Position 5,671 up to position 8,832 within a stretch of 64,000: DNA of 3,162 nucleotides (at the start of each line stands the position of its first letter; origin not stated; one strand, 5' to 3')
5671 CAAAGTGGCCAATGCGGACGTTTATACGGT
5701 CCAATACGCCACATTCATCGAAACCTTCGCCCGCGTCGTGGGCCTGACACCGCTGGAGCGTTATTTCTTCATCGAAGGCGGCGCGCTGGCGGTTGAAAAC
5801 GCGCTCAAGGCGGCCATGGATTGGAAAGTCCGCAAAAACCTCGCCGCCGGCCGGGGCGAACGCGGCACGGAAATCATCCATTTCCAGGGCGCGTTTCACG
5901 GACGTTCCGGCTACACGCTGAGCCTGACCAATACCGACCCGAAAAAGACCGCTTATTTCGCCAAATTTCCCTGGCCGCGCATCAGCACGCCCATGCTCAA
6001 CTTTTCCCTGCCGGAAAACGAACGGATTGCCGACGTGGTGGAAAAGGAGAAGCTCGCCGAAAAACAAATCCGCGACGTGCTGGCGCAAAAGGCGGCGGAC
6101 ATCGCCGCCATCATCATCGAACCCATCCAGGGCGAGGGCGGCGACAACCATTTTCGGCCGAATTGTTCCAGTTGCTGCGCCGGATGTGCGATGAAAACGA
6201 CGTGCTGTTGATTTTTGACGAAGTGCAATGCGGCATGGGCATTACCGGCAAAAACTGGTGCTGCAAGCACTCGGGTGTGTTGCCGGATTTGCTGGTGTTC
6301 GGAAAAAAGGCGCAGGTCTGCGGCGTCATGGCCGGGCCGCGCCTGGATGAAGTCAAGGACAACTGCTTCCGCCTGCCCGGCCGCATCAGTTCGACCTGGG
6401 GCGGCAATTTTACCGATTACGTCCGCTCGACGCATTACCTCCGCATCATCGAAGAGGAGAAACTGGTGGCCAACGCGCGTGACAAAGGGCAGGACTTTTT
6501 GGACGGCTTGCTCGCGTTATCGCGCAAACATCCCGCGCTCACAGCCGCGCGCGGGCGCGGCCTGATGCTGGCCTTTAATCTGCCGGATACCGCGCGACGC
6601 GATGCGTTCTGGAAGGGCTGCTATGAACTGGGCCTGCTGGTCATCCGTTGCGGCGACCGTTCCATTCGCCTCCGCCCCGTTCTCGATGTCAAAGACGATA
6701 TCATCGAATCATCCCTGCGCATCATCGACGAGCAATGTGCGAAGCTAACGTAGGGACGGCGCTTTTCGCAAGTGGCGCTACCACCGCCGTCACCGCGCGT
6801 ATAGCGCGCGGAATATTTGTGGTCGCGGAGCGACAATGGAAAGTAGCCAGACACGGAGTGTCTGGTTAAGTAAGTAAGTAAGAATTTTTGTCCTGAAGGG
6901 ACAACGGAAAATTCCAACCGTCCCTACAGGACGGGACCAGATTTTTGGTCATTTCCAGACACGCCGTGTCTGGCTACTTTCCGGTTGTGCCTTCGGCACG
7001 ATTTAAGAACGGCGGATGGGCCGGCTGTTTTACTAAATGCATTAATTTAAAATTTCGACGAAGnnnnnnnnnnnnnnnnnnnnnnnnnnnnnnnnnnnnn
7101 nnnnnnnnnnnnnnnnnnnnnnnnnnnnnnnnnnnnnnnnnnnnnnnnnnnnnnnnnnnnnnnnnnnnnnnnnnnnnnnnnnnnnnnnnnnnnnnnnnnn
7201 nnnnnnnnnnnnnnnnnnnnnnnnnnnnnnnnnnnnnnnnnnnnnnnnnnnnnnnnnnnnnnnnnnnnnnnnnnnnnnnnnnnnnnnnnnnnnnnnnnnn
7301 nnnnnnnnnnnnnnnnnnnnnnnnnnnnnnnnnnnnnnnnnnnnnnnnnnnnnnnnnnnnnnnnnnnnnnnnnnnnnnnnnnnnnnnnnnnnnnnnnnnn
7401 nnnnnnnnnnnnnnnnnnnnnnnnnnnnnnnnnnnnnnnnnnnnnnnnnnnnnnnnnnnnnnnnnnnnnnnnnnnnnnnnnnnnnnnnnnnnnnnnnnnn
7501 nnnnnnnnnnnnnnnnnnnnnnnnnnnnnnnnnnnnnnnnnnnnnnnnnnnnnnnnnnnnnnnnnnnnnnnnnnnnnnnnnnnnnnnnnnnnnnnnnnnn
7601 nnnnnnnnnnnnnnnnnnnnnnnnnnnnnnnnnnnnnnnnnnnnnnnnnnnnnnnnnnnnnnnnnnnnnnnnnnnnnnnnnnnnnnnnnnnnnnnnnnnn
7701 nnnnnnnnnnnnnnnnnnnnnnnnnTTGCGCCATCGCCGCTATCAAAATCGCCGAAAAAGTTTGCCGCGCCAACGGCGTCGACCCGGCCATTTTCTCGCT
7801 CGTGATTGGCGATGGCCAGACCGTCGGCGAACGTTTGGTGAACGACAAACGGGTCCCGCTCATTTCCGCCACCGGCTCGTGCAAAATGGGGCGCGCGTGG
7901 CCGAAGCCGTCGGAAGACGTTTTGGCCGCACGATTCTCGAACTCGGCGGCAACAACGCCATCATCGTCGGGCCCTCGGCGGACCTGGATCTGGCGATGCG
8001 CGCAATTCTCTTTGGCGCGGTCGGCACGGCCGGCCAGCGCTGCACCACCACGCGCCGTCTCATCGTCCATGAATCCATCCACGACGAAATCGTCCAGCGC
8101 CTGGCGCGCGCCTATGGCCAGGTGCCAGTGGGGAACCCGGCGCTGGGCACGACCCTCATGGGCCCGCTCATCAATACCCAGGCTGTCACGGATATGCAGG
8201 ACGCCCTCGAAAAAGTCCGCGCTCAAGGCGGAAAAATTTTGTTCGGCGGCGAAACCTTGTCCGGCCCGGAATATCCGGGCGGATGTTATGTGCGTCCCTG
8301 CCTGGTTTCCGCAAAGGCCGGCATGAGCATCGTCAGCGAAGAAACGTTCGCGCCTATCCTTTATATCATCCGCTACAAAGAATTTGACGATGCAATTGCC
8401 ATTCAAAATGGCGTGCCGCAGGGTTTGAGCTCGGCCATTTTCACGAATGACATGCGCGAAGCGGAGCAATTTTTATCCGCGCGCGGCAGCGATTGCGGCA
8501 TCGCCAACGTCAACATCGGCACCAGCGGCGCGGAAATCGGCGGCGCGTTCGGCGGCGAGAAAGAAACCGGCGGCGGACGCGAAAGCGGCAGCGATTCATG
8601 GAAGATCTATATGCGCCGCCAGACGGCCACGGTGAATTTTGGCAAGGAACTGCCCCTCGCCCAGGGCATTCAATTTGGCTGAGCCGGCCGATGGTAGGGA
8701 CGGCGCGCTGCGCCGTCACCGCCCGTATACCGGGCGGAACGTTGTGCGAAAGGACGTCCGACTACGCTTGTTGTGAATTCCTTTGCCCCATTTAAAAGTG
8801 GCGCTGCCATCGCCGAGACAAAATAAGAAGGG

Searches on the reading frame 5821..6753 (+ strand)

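Call 9: search_protein_families(library=pfam, proteins=[window:5821-6753:+], max_evalue=0.001)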
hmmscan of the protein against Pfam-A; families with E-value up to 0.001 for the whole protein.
window:5821-6753:+ (310 aa): 1 family
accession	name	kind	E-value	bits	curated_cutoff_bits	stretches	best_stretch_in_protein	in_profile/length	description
PF00202.27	Aminotran_3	-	4.5e-43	147.9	30.5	1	110-303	207-400/403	Aminotransferase class-III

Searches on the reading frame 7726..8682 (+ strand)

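Call 9: search_protein_families(library=pfam, proteins=[window:7726-8682:+], max_evalue=0.001)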
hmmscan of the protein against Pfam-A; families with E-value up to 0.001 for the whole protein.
window:7726-8682:+ (318 aa): 1 family
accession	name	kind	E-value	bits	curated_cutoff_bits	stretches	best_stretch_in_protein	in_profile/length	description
PF00171.27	Aldedh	-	2.6e-68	231.1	23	1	54-300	217-460/461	Aldehyde dehydrogenase family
